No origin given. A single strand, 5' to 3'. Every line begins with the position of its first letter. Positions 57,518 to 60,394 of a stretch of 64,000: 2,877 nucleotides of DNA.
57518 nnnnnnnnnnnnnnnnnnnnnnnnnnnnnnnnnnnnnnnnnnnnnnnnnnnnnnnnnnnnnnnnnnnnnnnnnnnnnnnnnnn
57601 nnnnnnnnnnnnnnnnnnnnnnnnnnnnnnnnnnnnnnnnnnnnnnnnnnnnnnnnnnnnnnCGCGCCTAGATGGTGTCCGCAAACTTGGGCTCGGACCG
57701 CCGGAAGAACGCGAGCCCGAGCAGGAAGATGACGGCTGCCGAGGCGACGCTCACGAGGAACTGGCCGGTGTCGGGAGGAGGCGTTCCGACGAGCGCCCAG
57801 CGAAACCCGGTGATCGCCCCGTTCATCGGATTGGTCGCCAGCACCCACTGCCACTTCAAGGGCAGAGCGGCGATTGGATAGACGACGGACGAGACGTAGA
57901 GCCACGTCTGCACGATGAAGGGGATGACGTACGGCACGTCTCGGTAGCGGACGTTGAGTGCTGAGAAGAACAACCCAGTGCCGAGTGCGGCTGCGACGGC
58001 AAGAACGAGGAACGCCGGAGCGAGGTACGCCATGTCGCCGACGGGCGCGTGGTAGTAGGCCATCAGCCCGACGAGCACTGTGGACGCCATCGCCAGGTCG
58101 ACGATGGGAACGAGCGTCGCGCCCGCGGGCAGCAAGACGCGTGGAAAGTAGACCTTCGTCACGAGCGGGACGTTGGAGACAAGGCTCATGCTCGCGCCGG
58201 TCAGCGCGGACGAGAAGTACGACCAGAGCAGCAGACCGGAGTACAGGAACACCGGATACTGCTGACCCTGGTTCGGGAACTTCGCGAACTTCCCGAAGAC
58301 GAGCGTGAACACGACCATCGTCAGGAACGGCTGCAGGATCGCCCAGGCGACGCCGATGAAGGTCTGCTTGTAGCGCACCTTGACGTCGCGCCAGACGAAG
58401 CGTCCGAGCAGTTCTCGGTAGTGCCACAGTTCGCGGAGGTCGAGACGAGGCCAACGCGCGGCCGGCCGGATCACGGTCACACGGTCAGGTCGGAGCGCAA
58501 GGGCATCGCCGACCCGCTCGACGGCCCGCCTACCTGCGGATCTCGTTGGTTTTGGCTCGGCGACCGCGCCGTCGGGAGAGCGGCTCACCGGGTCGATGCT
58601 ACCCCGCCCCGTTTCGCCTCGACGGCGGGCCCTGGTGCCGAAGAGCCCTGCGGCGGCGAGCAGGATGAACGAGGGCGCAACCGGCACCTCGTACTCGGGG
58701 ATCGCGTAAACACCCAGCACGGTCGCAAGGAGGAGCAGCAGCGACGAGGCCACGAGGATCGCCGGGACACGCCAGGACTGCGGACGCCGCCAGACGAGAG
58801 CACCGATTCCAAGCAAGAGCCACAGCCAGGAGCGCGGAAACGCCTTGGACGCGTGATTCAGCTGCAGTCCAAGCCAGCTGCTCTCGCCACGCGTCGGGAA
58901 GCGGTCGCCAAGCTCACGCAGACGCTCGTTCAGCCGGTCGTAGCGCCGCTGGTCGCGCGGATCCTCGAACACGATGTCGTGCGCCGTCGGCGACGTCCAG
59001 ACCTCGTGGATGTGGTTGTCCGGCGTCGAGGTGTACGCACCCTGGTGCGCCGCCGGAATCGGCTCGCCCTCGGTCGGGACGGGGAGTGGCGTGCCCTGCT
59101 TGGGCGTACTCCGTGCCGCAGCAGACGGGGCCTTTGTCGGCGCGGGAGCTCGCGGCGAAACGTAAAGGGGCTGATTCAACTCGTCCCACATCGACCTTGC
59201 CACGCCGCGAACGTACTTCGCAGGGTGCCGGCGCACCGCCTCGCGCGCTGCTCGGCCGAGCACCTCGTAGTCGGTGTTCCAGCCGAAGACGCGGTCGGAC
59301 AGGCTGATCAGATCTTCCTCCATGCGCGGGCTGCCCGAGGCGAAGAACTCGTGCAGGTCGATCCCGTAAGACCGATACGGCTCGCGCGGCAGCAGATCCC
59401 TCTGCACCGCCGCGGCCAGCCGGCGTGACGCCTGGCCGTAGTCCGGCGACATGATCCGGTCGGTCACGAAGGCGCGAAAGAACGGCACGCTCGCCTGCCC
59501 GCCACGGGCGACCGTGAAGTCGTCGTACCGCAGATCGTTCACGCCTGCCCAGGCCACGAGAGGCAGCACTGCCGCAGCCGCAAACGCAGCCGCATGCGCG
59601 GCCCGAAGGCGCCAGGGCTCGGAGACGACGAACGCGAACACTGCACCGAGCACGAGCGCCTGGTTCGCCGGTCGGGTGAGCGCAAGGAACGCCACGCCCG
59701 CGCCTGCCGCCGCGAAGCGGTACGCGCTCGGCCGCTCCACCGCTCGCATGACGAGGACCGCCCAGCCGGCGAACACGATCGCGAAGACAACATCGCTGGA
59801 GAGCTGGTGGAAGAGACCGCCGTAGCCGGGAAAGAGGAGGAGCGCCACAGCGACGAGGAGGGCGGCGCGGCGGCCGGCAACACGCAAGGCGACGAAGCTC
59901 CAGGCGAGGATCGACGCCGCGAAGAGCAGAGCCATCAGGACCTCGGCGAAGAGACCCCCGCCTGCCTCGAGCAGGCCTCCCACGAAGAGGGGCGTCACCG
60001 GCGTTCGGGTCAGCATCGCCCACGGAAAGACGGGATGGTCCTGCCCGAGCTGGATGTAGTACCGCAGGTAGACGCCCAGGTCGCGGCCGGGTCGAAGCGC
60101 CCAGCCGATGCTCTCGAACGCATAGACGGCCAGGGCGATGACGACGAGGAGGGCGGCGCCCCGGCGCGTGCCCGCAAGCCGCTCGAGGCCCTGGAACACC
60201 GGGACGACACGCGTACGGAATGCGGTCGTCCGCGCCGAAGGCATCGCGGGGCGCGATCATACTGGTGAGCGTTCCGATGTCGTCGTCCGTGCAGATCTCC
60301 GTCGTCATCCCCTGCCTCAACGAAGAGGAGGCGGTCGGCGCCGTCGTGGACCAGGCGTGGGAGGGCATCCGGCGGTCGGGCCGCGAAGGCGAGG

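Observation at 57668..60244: Wzm ABC-2 permease fused in frame to a roughly 590-aa GT-C-like membrane domain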

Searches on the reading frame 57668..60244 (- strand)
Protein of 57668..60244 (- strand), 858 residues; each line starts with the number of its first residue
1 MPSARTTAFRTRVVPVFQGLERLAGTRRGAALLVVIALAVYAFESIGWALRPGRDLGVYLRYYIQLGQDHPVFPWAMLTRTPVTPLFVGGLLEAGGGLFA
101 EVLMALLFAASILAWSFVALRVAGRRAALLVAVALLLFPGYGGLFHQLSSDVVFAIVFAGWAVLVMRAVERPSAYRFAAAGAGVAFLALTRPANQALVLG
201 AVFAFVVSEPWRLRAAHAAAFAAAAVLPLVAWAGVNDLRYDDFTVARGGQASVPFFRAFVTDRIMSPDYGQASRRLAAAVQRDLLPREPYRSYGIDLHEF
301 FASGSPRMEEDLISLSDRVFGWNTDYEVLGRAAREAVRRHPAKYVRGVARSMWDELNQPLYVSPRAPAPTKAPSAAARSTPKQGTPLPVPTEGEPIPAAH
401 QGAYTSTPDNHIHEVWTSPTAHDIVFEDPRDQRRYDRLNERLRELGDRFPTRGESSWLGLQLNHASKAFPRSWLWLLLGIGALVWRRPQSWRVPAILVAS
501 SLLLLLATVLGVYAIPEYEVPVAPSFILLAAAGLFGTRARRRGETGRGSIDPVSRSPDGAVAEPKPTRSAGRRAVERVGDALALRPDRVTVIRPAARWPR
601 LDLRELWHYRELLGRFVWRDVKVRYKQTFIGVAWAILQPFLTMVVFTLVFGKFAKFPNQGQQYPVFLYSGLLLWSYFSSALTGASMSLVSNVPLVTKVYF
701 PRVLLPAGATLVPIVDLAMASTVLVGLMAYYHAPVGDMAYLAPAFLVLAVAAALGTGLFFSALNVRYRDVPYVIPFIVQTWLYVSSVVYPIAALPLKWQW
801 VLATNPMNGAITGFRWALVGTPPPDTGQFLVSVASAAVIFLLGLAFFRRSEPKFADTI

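Call 6: search_protein_families(library=pfam, proteins=[window:57668-60244:-], max_evalue=0.01)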
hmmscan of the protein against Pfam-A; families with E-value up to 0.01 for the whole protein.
window:57668-60244:- (858 aa): 2 families
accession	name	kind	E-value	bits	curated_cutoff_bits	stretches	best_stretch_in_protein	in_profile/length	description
PF01061.29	ABC2_membrane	-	3.4e-17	63.1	26.9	1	616-818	6-210/211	ABC-2 type transporter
PF12698.13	ABC2_membrane_3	-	0.0077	15.8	31.6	1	716-843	214-345/347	ABC-2 family transporter protein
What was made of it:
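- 57668..58588 (-): wzm, the ABC-2 permease. It is 306 aa from GTG 58588, which overlaps the GT-C gene's TGA (GTGA). The alternative start at GTG 58480 gives 270 aa. Pfam ABC2_membrane, 63 bits (call 6).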

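Call 7: search_protein_families(library=ncbifam, proteins=[window:57668-60244:-], max_evalue=0.01)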
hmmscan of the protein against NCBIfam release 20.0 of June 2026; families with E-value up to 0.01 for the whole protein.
window:57668-60244:- (858 aa): 3 families
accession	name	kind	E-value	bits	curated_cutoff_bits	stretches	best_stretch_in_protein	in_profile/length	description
NF050109.1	galactan_ABC_perm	equivalog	4.7e-13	49.3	380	1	602-844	13-258/272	galactan export ABC transporter permease subunit Wzm/RfbD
NF050053.1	CapPschTportKpsM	equivalog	1.3e-06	28.6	300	1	616-847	8-247/257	capsule polysaccharide transporter KpsM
NF011648.0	PRK15066.1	subfamily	2.3e-05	24.1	225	1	635-830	28-231/257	ABC transporter permease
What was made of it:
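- On Wzm (ABC-2 polysaccharide/teichoic-acid exporter permease): KpsM scores 28.6 against 300 (call 7).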

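Call 8: find_homologous_proteins(query=window:57668-60244:-, max_evalue=0.00001)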
Query window:57668-60244:- (858 aa): 685 proteins with E <= 0.00001 among 8000 candidates; the best 120 are listed.
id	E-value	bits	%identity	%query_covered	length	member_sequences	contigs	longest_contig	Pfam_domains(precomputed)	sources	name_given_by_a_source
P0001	0.0e+0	1138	94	62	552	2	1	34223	-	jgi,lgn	jgi:hypothetical protein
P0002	0.0e+0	1089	90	62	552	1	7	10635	-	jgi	jgi:hypothetical protein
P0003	0.0e+0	1086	89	62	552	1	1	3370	-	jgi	jgi:hypothetical protein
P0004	0.0e+0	1085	89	62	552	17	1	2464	-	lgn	-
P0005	0.0e+0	1085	90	64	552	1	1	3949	-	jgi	jgi:hypothetical protein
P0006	0.0e+0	1085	90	62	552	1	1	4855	-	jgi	jgi:hypothetical protein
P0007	0.0e+0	1082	89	64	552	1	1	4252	-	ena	-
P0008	0.0e+0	1075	89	64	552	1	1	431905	-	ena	-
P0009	0.0e+0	1074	89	63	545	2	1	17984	-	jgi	jgi:4-amino-4-deoxy-L-arabinose transferase-like glycosyltransferase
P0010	0.0e+0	1074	88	64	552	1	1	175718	-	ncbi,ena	-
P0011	0.0e+0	1073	88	62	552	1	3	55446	-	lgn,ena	-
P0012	0.0e+0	1071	88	62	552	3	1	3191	-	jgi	jgi:hypothetical protein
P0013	0.0e+0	1071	88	63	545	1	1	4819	-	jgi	jgi:4-amino-4-deoxy-L-arabinose transferase-like glycosyltransferase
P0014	0.0e+0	1069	88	63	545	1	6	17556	-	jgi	jgi:hypothetical protein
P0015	0.0e+0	1068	88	63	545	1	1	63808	-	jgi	jgi:4-amino-4-deoxy-L-arabinose transferase-like glycosyltransferase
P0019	0.0e+0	1065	87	64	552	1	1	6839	PF13231.13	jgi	jgi:4-amino-4-deoxy-L-arabinose transferase-like glycosyltransferase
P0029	2.8e-297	1007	84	63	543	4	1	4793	PF13231.13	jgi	jgi:hypothetical protein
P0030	3.2e-285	967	81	63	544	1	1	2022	PF13231.13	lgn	-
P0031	1.0e-278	945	80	63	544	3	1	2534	PF13231.13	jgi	-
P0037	3.5e-269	914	48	61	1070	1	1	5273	PF13231.13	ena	-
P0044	1.1e-223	763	66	63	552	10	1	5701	PF13231.13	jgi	jgi:hypothetical protein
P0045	9.2e-223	760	66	63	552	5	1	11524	PF13231.13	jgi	jgi:hypothetical protein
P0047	1.9e-221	756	66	63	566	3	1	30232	PF13231.13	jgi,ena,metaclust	metaclust:\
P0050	2.7e-218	745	65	63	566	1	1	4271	PF13231.13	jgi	jgi:4-amino-4-deoxy-L-arabinose transferase-like glycosyltransferase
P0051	3.1e-218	745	65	63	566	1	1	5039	PF13231.13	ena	-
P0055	1.8e-215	736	64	63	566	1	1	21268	PF13231.13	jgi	-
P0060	5.5e-213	728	61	64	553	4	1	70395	PF13231.13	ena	-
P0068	2.4e-191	656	57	66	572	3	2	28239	PF13231.13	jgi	jgi:hypothetical protein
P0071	7.9e-186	638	58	62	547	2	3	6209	PF13231.13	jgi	jgi:Dolichyl-phosphate-mannose-protein mannosyltransferase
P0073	6.1e-185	635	57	63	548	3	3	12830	PF13231.13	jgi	jgi:hypothetical protein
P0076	9.6e-171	588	54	62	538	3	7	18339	PF13231.13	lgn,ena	-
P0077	1.2e-169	584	54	61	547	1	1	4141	PF13231.13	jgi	jgi:hypothetical protein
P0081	1.9e-166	574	54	60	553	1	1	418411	PF13231.13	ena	-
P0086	3.8e-165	569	52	62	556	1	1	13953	PF13231.13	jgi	jgi:hypothetical protein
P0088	9.7e-165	568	53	62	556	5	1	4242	PF13231.13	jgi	jgi:hypothetical protein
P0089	1.3e-164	568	53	62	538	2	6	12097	PF13231.13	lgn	-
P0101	1.8e-161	557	54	63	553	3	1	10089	PF13231.13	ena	-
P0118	2.7e-157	544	52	62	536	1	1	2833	PF13231.13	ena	-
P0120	4.5e-157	543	51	60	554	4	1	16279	PF13231.13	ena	-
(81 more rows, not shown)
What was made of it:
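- On GT-C glycosyltransferase superfamily (PMT_2 / ArnT-like): Several homologs carry a precomputed PF13231 hit (call 8).
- On Evolved multidomain fusion protein (GT-C + Wzm): 0 of 120 best homologs (call 8).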

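Call 11: find_encoding_contigs(protein=P0001, flank=6000, max_places=3)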
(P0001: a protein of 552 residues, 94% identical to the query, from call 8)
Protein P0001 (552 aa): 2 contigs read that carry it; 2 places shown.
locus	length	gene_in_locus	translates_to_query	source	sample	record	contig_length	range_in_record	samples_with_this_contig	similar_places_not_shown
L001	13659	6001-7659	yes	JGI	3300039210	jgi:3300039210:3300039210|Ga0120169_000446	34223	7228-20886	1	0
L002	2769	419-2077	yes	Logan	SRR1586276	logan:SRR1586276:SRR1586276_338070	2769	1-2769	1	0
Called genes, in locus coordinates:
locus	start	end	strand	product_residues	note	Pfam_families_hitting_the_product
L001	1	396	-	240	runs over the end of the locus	PF05050:Methyltransf_21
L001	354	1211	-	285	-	PF00535:Glycos_transf_2, PF10111:Glyco_tranf_2_2 (faint)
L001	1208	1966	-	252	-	PF05050:Methyltransf_21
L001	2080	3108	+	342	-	PF00535:Glycos_transf_2 (weak)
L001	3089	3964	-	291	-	PF00535:Glycos_transf_2, PF13641:Glyco_tranf_2_3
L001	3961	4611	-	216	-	PF13489:Methyltransf_23, PF03141:Methyltransf_29, PF07021:MetW, PF08003:Methyltransf_9, PF13847:Methyltransf_31, PF08241:Methyltransf_11, PF08242:Methyltransf_12, PF13649:Methyltransf_25, +2 more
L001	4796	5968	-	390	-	PF00535:Glycos_transf_2, PF26629:GT2_TM_C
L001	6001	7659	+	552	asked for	-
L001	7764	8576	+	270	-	PF01061:ABC2_membrane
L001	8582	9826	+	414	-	PF00005:ABC_tran, PF13304:AAA_21 (faint)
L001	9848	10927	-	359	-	PF01073:3Beta_HSD (weak), PF01370:Epimerase, PF04321:RmlD_sub_bind, PF16363:GDP_Man_Dehyd, PF07993:NAD_binding_4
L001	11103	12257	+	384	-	PF24908:Ig_SIBA-E_2nd (faint), PF00801:PKD (faint), PF22352:K319L-like_PKD (faint), PF05345:He_PIG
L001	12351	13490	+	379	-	PF24908:Ig_SIBA-E_2nd (faint), PF05345:He_PIG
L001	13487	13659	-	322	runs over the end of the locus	-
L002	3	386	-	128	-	?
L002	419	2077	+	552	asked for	-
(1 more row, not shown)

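Call 12: find_encoding_contigs(protein=P0010, flank=6000, max_places=3)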
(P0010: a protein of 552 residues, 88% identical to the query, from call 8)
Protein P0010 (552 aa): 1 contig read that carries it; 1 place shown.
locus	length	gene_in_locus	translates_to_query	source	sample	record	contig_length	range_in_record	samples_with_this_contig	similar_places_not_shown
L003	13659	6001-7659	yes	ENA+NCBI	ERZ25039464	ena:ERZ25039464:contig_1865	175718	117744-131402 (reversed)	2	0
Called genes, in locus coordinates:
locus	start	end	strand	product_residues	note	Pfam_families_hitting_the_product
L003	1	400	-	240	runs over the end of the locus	PF05050:Methyltransf_21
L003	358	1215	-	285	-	PF00535:Glycos_transf_2, PF10111:Glyco_tranf_2_2 (weak)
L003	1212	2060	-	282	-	PF05050:Methyltransf_21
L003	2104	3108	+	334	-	PF00535:Glycos_transf_2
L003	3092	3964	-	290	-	PF00535:Glycos_transf_2, PF13641:Glyco_tranf_2_3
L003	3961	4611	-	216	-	PF13489:Methyltransf_23, PF01209:Ubie_methyltran (weak), PF07021:MetW, PF08003:Methyltransf_9, PF13847:Methyltransf_31, PF08241:Methyltransf_11, PF08242:Methyltransf_12, PF13649:Methyltransf_25, +2 more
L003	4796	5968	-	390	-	PF00535:Glycos_transf_2, PF26629:GT2_TM_C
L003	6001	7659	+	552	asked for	-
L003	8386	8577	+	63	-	-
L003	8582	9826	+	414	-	PF00005:ABC_tran, PF13304:AAA_21 (faint)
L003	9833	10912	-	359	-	PF01073:3Beta_HSD (weak), PF01370:Epimerase, PF04321:RmlD_sub_bind, PF16363:GDP_Man_Dehyd, PF07993:NAD_binding_4 (weak)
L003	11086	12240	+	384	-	PF24908:Ig_SIBA-E_2nd (faint), PF17963:Big_9 (faint), PF05345:He_PIG, PF00801:PKD (weak), PF22352:K319L-like_PKD (faint), PF18911:PKD_4 (faint), PF05345:He_PIG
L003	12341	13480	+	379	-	PF24908:Ig_SIBA-E_2nd (faint), PF05345:He_PIG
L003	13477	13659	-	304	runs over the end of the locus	-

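Call 16: list_cluster_members(proteins=[window:57668-60244:-, window:57668-60199:-, window:57668-58480:-, window:57668-58588:-, window:56415-57662:-])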
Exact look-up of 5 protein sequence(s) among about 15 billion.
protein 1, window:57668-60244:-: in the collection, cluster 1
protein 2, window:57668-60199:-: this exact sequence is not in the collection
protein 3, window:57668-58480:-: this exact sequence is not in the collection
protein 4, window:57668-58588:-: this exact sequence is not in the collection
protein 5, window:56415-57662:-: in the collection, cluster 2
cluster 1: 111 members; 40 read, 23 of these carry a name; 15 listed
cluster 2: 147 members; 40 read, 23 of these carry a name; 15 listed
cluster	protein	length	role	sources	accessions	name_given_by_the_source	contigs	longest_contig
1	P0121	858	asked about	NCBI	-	-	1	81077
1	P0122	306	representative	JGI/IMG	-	-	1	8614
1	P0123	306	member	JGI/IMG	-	lipopolysaccharide transport system permease protein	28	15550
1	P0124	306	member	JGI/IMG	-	lipopolysaccharide transport system permease protein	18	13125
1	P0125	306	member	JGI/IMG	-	lipopolysaccharide transport system permease protein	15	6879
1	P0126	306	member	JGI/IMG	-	lipopolysaccharide transport system permease protein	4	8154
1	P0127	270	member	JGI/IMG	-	lipopolysaccharide transport system permease protein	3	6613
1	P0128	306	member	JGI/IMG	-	lipopolysaccharide transport system permease protein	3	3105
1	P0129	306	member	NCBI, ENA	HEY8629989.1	MAG TPA: ABC transporter permease [Gaiellaceae bacterium]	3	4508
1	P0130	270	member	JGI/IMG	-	lipopolysaccharide transport system permease protein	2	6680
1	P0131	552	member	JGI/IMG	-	hypothetical protein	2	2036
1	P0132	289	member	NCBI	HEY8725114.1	MAG TPA: ABC transporter permease, partial [Gaiellaceae bacterium]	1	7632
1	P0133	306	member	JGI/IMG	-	lipopolysaccharide transport system permease protein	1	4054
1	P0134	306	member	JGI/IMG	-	lipopolysaccharide transport system permease protein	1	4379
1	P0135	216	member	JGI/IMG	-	lipopolysaccharide transport system permease protein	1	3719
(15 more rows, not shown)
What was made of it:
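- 57668..58588 (-): The members of its 90% cluster that were read are mostly 306 aa, with some of 270 aa (call 16).
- On Evolved multidomain fusion protein (GT-C + Wzm): The exact protein is on record once (call 16).
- It sits in a 111-member cluster whose other read members are mainly stand-alone 306- or 270-aa Wzm proteins (call 16).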

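Call 32: search_protein_families(library=pfam, proteins=[P0037], max_evalue=0.01)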
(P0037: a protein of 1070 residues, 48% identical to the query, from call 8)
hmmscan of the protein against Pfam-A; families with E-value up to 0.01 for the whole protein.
P0037 (1070 aa): 1 family
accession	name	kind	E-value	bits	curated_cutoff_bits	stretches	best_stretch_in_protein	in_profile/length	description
PF13231.12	PMT_2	-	6.6e-10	39.9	26.1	2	622-746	27-150/160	Dolichyl-phosphate-mannose-protein mannosyltransferase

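Call 38: search_protein_representatives(protein=window:57668-60244:-)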
Query: 858 residues. Proteins with E-value up to 0.001 (for the whole library): 23670; up to 1e-10: 12988; up to 1e-30: 2475. The best 150 are listed.
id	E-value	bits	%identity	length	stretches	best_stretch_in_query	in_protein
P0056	1.3e-215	734.7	65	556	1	1-542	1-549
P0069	1.7e-189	648.3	58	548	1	16-544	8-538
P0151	1.5e-149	516.2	51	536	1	26-542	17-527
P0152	1.4e-145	503.1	52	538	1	19-541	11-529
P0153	1.8e-139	482.9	50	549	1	12-539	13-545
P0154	3.1e-139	482.1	51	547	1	22-540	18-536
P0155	5.0e-139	481.4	51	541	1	14-544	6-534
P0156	1.2e-137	476.9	51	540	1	16-543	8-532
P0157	4.0e-129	448.6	46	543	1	16-555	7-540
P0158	8.3e-129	447.6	47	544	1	13-537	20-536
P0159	3.7e-126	438.8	47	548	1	14-540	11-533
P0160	1.5e-125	436.8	47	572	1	13-540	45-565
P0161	4.6e-123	428.6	53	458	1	103-550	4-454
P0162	4.7e-123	428.6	48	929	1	22-543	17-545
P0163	4.1e-121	422.1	91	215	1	554-762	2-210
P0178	6.1e-100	352.1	43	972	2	192-543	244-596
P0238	1.6e-71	258.1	50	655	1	589-858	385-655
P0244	8.3e-71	255.7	48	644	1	589-857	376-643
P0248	1.8e-70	254.6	46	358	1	548-858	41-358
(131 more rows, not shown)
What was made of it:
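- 57668..58588 (-): More distant Wzm representatives align from query residues 548-570 (call 38).
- On Evolved multidomain fusion protein (GT-C + Wzm): 0 of the top 150 among 1.84e9 representatives (call 38).
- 0 of the top 150 among 1.84e9 representatives match both halves (call 38). The conserved junction is explained by its coding for the Wzm N-terminal extension, which aligns with more distant Wzm proteins (call 38).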
